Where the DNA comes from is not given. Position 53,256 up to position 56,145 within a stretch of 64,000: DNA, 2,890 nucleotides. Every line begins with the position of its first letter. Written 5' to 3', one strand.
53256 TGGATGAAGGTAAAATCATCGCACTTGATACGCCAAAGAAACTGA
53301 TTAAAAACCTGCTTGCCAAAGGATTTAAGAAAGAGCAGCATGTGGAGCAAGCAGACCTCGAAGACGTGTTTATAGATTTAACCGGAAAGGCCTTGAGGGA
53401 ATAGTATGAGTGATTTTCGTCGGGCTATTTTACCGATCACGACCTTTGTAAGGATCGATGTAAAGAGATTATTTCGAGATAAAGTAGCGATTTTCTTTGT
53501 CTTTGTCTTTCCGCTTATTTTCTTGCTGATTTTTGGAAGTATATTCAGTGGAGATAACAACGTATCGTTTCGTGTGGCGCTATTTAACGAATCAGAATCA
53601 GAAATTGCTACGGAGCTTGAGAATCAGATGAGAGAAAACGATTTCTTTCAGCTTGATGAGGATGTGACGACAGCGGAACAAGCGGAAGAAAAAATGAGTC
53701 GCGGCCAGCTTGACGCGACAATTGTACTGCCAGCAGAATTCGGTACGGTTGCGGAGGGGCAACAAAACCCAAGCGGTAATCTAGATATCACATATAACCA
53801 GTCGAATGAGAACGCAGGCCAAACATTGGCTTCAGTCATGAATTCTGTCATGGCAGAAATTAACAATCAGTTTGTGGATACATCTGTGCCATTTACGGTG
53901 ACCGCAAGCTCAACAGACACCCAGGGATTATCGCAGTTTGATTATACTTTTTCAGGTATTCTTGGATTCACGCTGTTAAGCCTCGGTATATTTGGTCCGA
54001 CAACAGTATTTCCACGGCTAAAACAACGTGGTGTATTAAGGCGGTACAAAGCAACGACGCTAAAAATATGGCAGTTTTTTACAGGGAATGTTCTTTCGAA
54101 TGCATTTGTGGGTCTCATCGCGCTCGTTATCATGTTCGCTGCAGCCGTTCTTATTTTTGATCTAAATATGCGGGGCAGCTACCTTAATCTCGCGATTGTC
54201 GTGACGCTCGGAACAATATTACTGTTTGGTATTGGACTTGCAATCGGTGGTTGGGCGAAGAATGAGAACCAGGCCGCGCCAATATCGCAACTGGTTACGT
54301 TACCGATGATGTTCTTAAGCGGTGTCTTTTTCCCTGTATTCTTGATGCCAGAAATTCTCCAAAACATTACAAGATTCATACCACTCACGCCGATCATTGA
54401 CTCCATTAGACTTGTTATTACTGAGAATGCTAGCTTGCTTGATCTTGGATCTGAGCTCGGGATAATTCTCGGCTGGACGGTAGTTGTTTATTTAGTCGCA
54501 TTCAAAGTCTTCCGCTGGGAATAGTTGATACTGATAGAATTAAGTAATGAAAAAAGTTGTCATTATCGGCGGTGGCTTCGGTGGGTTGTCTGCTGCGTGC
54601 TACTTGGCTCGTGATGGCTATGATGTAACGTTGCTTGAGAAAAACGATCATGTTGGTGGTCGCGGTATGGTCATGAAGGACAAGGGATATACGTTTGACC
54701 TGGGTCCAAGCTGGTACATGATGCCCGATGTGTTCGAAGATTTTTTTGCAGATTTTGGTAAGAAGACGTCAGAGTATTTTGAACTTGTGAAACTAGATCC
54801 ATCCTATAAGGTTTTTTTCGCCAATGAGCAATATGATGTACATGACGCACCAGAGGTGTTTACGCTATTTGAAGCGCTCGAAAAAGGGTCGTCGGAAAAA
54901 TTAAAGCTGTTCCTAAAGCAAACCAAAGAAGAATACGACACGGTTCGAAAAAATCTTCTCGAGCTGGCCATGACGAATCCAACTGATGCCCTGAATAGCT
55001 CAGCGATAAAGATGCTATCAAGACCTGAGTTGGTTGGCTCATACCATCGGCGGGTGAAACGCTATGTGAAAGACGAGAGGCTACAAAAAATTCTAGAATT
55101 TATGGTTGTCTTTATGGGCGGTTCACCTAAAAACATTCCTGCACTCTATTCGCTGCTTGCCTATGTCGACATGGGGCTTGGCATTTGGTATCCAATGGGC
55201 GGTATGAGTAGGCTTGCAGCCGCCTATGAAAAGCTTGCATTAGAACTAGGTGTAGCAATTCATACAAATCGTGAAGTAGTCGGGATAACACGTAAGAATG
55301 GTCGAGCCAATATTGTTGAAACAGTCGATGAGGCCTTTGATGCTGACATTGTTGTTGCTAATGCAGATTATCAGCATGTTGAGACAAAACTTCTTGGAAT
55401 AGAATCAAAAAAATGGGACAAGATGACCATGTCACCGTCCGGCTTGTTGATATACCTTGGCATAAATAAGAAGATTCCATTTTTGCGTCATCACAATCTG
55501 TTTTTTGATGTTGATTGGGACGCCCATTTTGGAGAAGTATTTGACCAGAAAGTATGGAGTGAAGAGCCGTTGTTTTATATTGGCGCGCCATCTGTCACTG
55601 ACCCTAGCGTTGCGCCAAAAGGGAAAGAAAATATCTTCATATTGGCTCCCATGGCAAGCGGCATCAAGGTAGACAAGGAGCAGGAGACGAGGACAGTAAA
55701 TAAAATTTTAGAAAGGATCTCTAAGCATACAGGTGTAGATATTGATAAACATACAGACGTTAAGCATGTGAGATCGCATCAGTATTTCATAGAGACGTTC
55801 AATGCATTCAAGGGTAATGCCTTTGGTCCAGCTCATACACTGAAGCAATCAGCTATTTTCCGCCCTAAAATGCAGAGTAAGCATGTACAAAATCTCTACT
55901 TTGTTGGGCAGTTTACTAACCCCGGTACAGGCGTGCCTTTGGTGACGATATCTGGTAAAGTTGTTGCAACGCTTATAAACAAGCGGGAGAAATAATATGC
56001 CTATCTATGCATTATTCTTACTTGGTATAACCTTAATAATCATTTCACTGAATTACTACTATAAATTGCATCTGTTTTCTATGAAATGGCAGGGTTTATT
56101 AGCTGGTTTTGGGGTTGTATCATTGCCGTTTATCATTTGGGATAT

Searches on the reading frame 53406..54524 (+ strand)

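Call 48: search_protein_families(library=pfam, proteins=[window:53406-54524:+], max_evalue=0.00001)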
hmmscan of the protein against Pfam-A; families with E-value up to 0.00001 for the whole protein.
window:53406-54524:+ (372 aa): 2 families
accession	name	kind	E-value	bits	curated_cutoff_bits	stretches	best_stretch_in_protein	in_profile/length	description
PF12698.13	ABC2_membrane_3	-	1.1e-45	156.8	31.6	1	27-366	2-346/347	ABC-2 family transporter protein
PF01061.29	ABC2_membrane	-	6.9e-25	88.3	26.9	1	173-336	47-208/211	ABC-2 type transporter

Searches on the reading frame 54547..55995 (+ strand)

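Call 48: search_protein_families(library=pfam, proteins=[window:54547-55995:+], max_evalue=0.00001)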
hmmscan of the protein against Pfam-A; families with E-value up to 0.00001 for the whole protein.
window:54547-55995:+ (482 aa): 10 families
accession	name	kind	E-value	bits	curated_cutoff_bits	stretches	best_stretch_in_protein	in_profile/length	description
PF01593.30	Amino_oxidase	-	9e-33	114.6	19.8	1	12-477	2-442/443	Flavin containing amine oxidoreductase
PF01266.30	DAO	-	1e-17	65.2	27.9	2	3-37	1-35/353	FAD dependent oxidoreductase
PF13450.12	NAD_binding_8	-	4.8e-17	62.4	21.9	1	6-69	1-67/68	NAD(P)-binding Rossmann-like domain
PF07992.20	Pyr_redox_2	-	7.8e-13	48.9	26.1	1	2-44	1-43/291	Pyridine nucleotide-disulphide oxidoreductase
PF12831.13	FAD_oxidored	-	2.5e-08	34.1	27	1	4-47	2-48/416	FAD dependent oxidoreductase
PF00070.33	Pyr_redox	-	5.4e-08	33.7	22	0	3-39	1-36/82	Pyridine nucleotide-disulphide oxidoreductase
PF03486.20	HI0933_like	-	1.4e-07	31.7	50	0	3-37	2-36/244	HI0933-like protein Rossmann domain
PF06100.17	MCRA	-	2.1e-07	30.7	23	0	2-69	2-75/495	MCRA family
PF01134.28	GIDA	-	4.7e-06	26.3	22.1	0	3-36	1-35/391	Glucose inhibited division protein A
PF00890.30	FAD_binding_2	-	5.6e-06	26.2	20.4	0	4-38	2-36/414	FAD binding domain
